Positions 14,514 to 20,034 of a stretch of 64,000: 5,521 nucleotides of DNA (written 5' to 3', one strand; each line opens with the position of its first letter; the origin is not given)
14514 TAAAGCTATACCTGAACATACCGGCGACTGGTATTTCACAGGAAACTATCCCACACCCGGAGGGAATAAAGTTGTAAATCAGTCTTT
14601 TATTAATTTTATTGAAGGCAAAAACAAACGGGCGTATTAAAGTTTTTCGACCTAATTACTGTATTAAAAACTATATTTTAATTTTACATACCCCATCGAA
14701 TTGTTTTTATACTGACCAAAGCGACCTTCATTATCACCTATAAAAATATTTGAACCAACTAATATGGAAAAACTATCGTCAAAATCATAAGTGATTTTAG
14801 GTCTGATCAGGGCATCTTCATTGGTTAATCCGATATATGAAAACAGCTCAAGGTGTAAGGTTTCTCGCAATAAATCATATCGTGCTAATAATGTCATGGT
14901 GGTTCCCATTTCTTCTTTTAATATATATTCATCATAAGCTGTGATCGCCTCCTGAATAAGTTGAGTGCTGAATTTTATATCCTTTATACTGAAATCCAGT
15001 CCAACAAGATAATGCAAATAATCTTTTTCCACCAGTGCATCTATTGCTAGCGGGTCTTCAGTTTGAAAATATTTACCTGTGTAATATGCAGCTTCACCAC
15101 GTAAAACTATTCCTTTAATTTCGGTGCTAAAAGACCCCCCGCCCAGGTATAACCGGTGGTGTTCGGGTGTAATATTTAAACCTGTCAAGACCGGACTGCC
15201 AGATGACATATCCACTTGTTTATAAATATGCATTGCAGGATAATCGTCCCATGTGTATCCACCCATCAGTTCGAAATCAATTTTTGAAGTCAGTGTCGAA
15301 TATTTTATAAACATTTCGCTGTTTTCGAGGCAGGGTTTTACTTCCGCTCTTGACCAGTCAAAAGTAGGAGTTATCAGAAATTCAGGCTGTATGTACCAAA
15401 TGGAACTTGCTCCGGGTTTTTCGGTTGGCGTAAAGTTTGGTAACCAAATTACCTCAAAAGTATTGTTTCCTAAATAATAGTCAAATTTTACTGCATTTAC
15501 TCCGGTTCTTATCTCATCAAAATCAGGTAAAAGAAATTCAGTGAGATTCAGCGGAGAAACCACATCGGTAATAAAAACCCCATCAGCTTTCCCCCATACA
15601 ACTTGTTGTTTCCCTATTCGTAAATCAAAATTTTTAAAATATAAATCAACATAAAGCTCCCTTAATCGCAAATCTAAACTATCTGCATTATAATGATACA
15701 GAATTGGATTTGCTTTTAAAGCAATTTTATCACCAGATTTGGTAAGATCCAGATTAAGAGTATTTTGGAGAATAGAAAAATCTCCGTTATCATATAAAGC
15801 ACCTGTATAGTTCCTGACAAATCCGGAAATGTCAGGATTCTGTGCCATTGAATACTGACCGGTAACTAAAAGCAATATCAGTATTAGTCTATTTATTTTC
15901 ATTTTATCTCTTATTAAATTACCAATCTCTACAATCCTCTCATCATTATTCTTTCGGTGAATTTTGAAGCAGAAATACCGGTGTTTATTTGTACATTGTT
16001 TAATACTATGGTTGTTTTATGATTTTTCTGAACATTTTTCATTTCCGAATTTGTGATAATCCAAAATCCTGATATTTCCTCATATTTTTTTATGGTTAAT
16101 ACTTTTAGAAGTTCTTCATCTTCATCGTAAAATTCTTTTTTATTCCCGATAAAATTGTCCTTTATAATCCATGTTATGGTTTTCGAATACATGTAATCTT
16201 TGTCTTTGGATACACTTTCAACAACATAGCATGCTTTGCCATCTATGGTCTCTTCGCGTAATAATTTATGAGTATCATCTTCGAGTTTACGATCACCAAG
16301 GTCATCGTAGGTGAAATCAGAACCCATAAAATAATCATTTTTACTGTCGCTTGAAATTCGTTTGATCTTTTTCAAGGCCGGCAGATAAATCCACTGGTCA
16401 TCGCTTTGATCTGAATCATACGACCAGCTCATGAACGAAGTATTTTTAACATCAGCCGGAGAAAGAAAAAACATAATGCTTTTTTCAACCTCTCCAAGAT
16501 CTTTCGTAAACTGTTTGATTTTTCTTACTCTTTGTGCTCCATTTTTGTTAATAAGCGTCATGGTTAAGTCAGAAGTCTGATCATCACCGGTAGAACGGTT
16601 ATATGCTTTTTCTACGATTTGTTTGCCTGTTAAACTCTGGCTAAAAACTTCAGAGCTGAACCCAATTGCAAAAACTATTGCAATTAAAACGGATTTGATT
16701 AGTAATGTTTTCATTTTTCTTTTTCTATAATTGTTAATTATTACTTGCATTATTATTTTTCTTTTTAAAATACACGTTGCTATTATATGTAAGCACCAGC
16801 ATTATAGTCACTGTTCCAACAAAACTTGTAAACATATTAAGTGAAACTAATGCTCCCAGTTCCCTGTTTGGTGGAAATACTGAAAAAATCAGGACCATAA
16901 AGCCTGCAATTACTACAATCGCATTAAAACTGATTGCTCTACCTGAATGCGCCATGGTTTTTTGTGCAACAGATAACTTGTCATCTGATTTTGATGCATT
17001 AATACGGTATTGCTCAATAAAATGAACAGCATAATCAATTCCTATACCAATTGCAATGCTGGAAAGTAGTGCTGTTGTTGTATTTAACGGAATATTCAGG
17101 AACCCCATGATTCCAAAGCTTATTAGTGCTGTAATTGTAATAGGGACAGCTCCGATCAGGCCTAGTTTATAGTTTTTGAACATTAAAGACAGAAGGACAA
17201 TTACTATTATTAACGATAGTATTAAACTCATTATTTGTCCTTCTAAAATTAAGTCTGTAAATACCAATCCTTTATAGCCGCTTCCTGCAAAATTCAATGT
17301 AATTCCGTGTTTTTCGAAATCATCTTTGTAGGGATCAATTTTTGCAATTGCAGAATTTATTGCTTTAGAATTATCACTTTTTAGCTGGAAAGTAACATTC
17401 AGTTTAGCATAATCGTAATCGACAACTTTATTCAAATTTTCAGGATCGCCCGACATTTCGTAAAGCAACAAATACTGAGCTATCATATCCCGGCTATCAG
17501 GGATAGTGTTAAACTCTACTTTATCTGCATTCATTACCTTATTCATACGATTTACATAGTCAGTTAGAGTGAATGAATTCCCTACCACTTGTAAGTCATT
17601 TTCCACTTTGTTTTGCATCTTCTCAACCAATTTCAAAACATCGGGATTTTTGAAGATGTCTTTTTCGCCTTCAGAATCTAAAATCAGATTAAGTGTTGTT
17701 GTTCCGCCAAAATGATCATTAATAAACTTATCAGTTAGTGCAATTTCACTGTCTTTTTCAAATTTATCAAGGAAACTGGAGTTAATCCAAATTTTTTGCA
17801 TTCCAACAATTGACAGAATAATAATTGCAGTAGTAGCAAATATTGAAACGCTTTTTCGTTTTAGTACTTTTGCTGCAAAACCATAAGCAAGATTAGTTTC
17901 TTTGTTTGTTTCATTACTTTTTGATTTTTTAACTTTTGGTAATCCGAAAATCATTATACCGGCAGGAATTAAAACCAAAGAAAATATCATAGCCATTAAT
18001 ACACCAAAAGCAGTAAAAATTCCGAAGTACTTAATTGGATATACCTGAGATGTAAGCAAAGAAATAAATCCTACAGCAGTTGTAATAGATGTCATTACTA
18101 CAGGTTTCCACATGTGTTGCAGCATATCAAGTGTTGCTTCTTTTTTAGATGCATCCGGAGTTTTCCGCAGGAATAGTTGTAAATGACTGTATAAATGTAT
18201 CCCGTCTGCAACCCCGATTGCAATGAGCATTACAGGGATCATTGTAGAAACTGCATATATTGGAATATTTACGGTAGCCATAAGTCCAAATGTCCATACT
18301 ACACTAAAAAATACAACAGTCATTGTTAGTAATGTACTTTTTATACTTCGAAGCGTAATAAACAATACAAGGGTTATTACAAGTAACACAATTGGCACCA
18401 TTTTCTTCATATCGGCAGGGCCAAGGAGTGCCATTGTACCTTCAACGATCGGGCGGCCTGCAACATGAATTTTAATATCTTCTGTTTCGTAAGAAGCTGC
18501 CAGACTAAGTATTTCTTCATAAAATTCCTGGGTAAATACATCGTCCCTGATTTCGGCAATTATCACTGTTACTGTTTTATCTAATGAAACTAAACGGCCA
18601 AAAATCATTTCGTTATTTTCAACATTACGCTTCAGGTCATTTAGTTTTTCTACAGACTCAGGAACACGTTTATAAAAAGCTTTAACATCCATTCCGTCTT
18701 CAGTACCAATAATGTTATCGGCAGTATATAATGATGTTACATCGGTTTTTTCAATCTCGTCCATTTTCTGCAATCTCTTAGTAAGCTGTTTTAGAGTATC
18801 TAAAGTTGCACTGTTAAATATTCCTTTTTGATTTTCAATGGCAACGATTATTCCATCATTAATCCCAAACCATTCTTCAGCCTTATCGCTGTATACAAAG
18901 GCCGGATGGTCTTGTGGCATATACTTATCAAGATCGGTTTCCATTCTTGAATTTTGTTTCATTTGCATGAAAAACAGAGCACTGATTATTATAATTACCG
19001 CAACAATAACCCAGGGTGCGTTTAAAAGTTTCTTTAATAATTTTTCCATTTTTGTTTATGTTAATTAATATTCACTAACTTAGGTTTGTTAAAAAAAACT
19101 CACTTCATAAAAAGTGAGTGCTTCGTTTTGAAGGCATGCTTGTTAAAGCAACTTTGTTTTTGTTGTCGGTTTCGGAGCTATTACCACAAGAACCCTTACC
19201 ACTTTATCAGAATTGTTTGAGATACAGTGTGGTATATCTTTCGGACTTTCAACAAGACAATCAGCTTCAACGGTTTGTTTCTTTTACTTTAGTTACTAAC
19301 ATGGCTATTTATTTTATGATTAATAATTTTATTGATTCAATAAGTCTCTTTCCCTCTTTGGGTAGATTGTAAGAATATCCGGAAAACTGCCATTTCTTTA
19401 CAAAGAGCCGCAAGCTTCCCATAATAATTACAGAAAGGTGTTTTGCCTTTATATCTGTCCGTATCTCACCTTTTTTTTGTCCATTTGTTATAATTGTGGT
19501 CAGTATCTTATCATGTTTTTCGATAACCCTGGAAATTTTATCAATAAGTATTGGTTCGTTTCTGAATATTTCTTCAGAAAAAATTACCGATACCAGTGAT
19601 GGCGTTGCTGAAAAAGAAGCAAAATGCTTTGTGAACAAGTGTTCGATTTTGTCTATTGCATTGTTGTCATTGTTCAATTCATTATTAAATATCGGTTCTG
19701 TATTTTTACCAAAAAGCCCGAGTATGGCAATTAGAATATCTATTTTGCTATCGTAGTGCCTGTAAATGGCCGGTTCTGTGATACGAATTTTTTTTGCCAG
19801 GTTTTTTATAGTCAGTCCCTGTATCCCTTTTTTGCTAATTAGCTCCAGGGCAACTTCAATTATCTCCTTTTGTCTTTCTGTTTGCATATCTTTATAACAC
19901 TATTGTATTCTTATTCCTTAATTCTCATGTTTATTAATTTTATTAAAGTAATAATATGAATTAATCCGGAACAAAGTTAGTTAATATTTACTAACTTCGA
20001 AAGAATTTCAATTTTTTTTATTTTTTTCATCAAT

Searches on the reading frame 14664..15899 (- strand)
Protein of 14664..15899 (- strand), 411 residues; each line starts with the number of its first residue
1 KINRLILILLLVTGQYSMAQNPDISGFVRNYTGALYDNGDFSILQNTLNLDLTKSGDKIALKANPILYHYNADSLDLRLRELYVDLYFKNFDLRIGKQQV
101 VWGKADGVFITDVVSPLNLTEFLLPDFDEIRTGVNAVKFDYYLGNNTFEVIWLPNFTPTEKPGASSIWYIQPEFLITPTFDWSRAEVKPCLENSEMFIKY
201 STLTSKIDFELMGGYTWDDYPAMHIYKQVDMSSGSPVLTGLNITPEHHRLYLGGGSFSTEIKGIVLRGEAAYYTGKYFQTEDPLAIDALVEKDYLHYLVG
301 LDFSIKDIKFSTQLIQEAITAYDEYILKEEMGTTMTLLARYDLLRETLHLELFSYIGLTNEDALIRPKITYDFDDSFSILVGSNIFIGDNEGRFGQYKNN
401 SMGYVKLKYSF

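Call 17: search_protein_families(library=pfam, proteins=[window:14664-15899:-], max_evalue=0.0001)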
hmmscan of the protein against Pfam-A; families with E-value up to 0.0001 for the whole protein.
window:14664-15899:- (411 aa): 1 family
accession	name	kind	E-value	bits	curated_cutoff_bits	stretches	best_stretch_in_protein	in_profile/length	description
PF06980.17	DUF1302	-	2e-13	50.7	23.2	1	74-303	141-406/541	Protein of unknown function (DUF1302)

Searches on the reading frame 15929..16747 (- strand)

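Call 17: search_protein_families(library=pfam, proteins=[window:15929-16747:-], max_evalue=0.0001)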
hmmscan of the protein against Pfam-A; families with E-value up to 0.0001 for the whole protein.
window:15929-16747:- (272 aa): 2 families
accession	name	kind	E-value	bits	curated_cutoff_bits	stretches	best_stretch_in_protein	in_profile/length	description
PF17131.11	LolA_like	-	2.6e-65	219.9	30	1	88-269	3-183/184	Outer membrane lipoprotein-sorting protein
PF07044.18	DUF1329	-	2.2e-11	44.1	23.1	1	74-150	127-207/368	Protein of unknown function (DUF1329)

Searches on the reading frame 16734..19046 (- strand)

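Call 17: search_protein_families(library=pfam, proteins=[window:16734-19046:-], max_evalue=0.0001)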
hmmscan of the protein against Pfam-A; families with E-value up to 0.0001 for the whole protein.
window:16734-19046:- (770 aa): 4 families
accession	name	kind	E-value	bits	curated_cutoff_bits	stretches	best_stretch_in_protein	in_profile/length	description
PF03176.21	MMPL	-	3.1e-41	141.9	20.5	2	82-374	10-309/333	MMPL family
PF00873.25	ACR_tran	-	3.2e-09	35.5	28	2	220-430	340-557/1021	AcrB/AcrD/AcrF family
PF12349.14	Sterol-sensing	-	2e-08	34.7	22.3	1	239-358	10-127/153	Sterol-sensing domain of SREBP cleavage-activation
PF02460.24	Patched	-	2.9e-08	34.1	23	1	238-362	31-152/156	Patched SSD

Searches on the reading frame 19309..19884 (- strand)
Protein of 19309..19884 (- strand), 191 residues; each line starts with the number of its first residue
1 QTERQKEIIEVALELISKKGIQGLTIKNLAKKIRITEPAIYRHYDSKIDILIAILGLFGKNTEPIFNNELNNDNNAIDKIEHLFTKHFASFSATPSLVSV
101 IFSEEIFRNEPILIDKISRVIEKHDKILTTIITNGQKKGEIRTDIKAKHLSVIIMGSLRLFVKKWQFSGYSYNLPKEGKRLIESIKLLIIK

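Call 17: search_protein_families(library=pfam, proteins=[window:19309-19884:-], max_evalue=0.0001)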
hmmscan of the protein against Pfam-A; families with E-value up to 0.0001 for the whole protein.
window:19309-19884:- (191 aa): 4 families
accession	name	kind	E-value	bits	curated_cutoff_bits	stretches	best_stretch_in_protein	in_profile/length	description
PF08359.16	TetR_C_4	-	1.2e-12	48.6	21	1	67-180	13-125/133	YsiA-like protein, C-terminal region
PF00440.29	TetR_N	-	7.7e-12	45.2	24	1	8-54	1-47/47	Bacterial regulatory proteins, tetR family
PF08361.16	TetR_C_2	-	1.2e-05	25.8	22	1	95-184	24-114/121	MAATS-type transcriptional repressor, C-terminal region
PF17938.6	TetR_C_29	-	2.3e-05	25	26.2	1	78-156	3-82/119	Tetracyclin repressor-like, C-terminal domain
